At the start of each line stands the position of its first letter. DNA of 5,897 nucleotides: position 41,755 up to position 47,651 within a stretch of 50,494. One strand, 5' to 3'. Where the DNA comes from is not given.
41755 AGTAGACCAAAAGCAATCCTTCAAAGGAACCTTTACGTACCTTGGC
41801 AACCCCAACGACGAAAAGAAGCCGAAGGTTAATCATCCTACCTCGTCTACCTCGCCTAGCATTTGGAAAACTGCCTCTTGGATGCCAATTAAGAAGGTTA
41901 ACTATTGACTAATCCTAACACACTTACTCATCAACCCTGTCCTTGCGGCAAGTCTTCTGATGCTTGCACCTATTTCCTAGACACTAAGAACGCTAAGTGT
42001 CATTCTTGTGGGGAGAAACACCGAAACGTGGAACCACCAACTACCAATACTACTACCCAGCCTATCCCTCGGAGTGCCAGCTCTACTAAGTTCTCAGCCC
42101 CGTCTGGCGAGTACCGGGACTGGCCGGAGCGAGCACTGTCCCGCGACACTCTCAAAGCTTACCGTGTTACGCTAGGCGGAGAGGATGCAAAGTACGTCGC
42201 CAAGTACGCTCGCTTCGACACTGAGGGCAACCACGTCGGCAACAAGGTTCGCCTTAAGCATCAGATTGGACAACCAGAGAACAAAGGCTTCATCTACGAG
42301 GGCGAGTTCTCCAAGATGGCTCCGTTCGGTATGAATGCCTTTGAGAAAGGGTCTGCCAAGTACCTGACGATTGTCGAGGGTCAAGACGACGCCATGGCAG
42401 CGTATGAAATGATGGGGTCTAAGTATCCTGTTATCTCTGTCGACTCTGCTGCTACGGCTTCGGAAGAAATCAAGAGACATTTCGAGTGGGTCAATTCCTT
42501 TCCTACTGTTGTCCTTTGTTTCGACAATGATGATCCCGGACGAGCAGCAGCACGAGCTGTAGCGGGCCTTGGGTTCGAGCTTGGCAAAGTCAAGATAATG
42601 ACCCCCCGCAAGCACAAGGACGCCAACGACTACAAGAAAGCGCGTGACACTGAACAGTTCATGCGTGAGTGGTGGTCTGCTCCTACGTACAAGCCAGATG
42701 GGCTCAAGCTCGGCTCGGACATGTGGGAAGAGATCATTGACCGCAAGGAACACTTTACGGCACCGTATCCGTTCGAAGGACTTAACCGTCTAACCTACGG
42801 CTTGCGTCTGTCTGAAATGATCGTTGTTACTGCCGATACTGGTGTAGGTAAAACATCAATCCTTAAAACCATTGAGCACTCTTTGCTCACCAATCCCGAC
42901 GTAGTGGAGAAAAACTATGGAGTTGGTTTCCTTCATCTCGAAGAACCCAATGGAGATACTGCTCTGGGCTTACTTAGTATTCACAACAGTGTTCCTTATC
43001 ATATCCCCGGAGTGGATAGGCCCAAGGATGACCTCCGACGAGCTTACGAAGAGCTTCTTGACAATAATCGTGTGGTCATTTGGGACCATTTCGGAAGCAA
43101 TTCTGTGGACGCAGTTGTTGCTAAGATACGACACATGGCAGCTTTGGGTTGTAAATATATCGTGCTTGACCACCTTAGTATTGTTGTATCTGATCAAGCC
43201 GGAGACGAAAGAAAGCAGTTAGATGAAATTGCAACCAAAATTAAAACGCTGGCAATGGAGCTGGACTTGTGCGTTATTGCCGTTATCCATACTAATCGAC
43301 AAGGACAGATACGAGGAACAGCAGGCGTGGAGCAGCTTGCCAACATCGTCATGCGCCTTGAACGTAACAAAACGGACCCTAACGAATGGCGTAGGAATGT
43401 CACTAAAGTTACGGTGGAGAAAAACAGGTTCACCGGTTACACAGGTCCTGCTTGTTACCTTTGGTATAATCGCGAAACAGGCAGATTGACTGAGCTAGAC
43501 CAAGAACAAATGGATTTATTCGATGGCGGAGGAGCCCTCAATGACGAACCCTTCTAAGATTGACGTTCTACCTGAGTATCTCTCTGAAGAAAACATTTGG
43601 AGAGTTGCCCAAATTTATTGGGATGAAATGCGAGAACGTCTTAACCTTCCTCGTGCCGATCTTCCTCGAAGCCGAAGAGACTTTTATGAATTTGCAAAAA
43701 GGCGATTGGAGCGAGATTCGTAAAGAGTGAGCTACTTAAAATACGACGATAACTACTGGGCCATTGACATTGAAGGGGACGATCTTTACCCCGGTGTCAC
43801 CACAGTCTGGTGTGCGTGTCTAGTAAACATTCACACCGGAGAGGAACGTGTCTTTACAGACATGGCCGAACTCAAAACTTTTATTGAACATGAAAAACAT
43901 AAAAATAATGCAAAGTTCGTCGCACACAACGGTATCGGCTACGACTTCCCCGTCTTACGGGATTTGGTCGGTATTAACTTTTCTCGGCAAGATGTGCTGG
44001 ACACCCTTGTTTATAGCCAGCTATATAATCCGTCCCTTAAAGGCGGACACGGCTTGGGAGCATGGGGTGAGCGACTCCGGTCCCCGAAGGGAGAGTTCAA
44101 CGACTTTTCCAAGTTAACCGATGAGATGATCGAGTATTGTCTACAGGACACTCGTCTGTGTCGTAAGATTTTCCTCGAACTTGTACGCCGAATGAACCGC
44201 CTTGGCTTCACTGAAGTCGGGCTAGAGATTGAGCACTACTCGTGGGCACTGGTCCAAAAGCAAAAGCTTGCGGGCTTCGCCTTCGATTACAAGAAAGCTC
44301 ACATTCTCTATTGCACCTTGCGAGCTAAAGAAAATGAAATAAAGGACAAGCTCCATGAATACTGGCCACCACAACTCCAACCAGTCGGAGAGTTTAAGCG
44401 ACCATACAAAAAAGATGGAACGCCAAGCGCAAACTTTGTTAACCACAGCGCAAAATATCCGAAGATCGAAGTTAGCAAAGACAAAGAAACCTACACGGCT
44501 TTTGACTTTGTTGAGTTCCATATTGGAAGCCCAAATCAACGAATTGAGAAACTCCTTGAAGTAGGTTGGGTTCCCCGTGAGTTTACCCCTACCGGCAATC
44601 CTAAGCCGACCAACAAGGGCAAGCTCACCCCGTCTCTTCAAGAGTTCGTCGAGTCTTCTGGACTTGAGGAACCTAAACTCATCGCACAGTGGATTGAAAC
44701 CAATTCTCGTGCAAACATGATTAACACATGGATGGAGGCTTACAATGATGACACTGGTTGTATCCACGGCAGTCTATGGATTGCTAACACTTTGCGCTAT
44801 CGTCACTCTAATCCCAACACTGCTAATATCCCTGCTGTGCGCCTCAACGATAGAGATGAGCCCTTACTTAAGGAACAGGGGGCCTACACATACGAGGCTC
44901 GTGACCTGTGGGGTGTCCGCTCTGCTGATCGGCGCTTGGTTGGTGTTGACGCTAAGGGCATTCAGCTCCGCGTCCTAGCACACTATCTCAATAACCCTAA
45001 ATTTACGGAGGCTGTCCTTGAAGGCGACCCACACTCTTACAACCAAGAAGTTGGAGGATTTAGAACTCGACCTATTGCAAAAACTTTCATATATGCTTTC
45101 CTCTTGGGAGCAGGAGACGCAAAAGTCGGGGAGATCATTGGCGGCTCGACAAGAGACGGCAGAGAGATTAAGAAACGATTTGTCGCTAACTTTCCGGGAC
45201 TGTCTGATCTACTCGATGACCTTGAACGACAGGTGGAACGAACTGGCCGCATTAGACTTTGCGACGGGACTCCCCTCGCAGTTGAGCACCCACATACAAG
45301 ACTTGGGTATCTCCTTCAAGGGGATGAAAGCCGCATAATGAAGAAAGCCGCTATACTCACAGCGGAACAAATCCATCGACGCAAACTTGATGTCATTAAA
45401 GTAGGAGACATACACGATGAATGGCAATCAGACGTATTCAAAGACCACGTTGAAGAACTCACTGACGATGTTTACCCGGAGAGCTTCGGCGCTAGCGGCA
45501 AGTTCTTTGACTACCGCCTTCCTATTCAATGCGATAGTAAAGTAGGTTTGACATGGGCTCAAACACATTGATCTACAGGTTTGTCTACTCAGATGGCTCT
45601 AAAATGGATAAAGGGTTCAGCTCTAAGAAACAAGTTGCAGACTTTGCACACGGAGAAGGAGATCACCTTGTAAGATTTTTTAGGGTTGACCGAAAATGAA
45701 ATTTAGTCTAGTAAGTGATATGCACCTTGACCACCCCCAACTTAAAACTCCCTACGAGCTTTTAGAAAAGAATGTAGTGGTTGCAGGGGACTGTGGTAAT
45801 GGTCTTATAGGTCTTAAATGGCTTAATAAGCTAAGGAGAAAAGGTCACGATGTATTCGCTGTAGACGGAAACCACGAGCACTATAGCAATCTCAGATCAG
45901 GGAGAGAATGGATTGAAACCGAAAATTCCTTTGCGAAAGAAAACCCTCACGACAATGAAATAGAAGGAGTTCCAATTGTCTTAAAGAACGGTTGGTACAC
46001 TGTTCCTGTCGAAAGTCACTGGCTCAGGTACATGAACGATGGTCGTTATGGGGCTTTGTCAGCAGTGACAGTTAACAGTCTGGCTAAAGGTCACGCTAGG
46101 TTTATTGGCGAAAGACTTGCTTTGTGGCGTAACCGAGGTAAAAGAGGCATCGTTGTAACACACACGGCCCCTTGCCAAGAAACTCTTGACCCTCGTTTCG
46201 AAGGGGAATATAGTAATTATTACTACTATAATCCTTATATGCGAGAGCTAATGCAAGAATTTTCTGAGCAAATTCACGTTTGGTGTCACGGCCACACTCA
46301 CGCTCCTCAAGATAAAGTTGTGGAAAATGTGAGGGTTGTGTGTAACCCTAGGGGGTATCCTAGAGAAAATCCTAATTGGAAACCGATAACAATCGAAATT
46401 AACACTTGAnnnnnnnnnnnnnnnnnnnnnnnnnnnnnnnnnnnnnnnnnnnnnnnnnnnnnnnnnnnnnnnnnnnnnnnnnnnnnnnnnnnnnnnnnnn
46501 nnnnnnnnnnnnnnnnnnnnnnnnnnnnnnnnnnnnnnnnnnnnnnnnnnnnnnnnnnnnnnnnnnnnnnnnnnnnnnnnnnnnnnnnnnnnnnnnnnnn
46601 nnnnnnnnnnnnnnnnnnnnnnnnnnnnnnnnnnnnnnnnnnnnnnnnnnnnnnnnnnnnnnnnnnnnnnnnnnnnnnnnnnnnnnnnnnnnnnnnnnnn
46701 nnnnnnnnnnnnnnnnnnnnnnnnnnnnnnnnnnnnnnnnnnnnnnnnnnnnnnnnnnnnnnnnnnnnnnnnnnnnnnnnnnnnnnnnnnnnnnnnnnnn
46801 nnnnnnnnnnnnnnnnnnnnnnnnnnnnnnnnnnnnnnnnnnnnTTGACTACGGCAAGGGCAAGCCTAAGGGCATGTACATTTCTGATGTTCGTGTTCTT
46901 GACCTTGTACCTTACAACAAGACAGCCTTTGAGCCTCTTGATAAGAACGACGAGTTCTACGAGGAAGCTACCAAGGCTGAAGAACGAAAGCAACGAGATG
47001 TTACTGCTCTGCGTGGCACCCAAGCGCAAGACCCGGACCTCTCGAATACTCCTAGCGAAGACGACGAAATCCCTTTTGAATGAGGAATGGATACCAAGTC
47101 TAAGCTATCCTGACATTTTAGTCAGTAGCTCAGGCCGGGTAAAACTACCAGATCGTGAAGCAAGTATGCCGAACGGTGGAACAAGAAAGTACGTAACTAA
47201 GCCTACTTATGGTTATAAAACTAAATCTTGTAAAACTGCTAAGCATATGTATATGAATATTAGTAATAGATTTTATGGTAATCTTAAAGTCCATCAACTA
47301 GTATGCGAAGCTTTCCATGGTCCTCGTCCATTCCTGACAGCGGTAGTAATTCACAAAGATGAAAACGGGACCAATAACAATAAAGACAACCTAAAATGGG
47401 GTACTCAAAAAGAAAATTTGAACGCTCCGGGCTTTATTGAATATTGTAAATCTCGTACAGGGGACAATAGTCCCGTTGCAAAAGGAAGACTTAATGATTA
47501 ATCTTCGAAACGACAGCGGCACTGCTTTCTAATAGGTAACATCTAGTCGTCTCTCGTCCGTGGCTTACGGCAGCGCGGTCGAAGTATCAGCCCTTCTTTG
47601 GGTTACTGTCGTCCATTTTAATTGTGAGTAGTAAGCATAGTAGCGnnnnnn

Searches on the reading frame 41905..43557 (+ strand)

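Call 13: search_protein_families(library=pfam, proteins=[window:41905-43557:+], max_evalue=0.01)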
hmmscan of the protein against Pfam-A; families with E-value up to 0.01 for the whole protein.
window:41905-43557:+ (550 aa): 6 families
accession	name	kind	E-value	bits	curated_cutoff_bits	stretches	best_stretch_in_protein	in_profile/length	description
PF03796.21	DnaB_C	-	3.4e-21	76.2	27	1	290-515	6-241/255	DnaB-like helicase C terminal domain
PF13155.12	Toprim_2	-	4.6e-09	37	22.1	1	156-243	2-87/88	Toprim-like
PF13481.12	AAA_25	-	1.5e-07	31.7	27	1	291-467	20-194/195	AAA domain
PF13662.12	Toprim_4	-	6.4e-07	29.9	25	1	154-222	3-73/85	Toprim domain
PF01751.28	Toprim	-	3.4e-05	24.4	23.1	1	154-220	2-77/96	Toprim domain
PF13362.12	Toprim_3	-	7.2e-05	23.6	27.2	1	154-246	2-91/95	Toprim domain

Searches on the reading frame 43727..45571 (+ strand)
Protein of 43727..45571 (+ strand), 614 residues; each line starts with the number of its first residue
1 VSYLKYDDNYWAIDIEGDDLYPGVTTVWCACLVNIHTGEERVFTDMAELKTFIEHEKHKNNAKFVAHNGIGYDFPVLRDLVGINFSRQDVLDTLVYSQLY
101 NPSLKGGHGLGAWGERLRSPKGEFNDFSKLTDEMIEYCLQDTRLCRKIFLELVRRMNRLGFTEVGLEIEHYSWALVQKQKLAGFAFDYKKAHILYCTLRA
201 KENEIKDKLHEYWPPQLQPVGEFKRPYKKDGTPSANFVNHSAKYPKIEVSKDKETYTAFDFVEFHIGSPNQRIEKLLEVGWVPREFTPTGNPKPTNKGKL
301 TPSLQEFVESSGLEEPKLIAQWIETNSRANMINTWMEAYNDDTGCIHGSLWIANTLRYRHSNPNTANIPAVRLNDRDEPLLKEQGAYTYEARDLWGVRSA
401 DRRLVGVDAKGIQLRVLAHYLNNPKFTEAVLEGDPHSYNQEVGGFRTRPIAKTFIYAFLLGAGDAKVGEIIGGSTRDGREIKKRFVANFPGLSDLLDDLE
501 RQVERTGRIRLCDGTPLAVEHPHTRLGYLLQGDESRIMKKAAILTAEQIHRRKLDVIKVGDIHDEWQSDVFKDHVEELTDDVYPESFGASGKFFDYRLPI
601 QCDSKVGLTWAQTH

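Call 13: search_protein_families(library=pfam, proteins=[window:43727-45571:+], max_evalue=0.01)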
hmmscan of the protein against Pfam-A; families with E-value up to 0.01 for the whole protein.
window:43727-45571:+ (614 aa): 2 families
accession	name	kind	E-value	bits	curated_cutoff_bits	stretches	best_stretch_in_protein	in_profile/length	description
PF00476.26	DNA_pol_A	-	2.5e-22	79.8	34.3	1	252-611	19-380/381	DNA polymerase family A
PF13482.12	RNase_H_2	-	0.00019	21.9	22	1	13-92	3-91/165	RNase_H superfamily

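Call 22: search_dna_similar(query=window:43727-45571:+, collection=phages, mode=protein, max_rows=25)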
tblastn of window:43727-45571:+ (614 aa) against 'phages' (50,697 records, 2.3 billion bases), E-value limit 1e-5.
Records with a match: 2573; places in all: 2829; records where one place covers at least 80% of the query: 1617.
Best place of each record, by identity: <60% 2573.
By first word of the organism name: Escherichia 603; Klebsiella 474; Pseudomonas 322; Salmonella 127; Vibrio 110; Yersinia 92; Mycobacterium 55; Erwinia 50; Aeromonas 41; Caulobacter 40; and 87 more.
By host as written in the record: - 396; Klebsiella pneumoniae 234; Escherichia coli 229; Pseudomonas aeruginosa 65; Yersinia pestis 38; Mycobacterium smegmatis mc2 155 37; Klebsiella pneumoniae 135080 32; Escherichia coli K-12 MG1655 32; and 615 more.
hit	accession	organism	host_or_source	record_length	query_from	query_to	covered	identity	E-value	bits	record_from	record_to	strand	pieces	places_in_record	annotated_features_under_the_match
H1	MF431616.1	Lentibacter phage vB_LenP_ICBM2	Lentibacter sp. SH36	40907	12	614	94%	34.9%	4e-40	315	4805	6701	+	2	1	DNA polymerase A, polymerase domain | DNA polymerase, 3'-5' exonuclease domain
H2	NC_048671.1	Lentibacter phage vB_LenP_ICBM2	Lentibacter sp. SH36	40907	12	614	94%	34.9%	4e-40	315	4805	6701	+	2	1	DNA polymerase I | DNA polymerase exonuclease subunit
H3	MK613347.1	Roseobacter phage CRP-5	Rhodobacteraceae bacterium FZCC0040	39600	12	614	93%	35.0%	3e-38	297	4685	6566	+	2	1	DNA polymerase (x2)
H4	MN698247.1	Pelagibacter phage HTVC115P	Candidatus Pelagibacter sp. HTCC7211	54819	31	614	95%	34.2%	1e-96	330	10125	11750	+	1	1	DNA polymerase | hypothetical protein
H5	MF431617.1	Lentibacter phage vB_LenP_ICBM1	Lentibacter sp. SH36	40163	14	614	98%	33.2%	6e-88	305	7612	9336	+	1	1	DNA polymerase A | hypothetical protein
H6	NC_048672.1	Lentibacter phage vB_LenP_ICBM1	Lentibacter sp. SH36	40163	14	614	98%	33.2%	6e-88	305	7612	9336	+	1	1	DNA polymerase I | hypothetical protein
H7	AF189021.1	Roseobacter phage SIO1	Rosebacter SIO67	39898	14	614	98%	33.1%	2e-87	303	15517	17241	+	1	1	RP DNA pol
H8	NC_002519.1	Roseobacter phage SIO1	Rosebacter SIO67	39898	14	614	98%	33.1%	2e-87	303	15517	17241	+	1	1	DNA polymerase I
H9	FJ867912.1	Siovirus americense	-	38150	14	614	98%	33.1%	2e-87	303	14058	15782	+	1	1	record has no annotation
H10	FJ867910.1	Siovirus americense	-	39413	14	614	97%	33.2%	1e-71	316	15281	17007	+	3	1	record has no annotation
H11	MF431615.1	Lentibacter phage vB_LenP_ICBM3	Lentibacter sp. SH36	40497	14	614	98%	32.9%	3e-86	300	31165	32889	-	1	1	DNA polymerase | hypothetical protein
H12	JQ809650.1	Celeribacter phage P12053L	Celeribacter sp. IMCC12053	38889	14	614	98%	32.9%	3e-86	300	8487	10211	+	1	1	T7-like phage DNA polymerase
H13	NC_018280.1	Celeribacter phage P12053L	Celeribacter sp. IMCC12053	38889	14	614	98%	32.9%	3e-86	300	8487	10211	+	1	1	DNA polymerase I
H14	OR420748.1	Roseobacter phage CRP-143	Paracoccaceae bacterium strain FZCC0023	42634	5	614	99%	31.8%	4e-71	255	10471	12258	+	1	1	DNA polymerase | DNA primase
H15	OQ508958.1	Pseudoalteromonas phage vB_PtuP_Slicky01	Pseudoaltermonas tunicata SMS2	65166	12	614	98%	31.8%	2e-88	306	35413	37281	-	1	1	DNA polymerase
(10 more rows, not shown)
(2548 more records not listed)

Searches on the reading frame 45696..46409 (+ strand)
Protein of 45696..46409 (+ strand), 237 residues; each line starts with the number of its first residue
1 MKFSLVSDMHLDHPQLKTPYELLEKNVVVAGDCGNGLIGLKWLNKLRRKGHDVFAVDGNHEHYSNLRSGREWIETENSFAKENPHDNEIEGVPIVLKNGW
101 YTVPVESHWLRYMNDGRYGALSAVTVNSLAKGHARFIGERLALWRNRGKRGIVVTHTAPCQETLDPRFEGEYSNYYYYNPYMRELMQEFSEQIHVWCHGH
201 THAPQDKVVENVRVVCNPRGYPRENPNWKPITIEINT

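Call 13: search_protein_families(library=pfam, proteins=[window:45696-46409:+], max_evalue=0.01)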
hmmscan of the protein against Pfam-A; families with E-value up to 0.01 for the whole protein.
window:45696-46409:+ (237 aa): 2 families
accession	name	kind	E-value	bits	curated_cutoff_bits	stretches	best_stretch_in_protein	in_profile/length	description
PF12850.12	Metallophos_2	-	1.5e-11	45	27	1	1-218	1-132/154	Calcineurin-like phosphoesterase superfamily domain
PF00149.33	Metallophos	-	1.2e-10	42.6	21.5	1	1-204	1-191/191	Calcineurin-like phosphoesterase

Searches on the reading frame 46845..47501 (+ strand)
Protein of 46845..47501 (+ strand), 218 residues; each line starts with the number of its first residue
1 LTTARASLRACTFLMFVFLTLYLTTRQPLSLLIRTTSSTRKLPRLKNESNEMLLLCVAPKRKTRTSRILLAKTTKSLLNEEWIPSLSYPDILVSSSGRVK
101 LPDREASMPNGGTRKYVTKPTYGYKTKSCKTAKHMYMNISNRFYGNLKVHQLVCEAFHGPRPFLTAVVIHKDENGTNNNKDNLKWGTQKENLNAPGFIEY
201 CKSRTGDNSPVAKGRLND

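Call 19: search_protein_families(library=pfam, proteins=[window:46845-47501:+], max_evalue=0.05)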
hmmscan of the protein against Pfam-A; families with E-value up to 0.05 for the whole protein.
window:46845-47501:+ (218 aa): 2 families
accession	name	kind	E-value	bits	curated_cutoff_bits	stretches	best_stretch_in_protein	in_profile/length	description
PF13392.12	HNH_3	-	1.7e-10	40.8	24.8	1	148-191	2-44/46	HNH endonuclease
PF07463.16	NUMOD4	-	0.0058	17.3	23.4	1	80-126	1-45/49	NUMOD4 motif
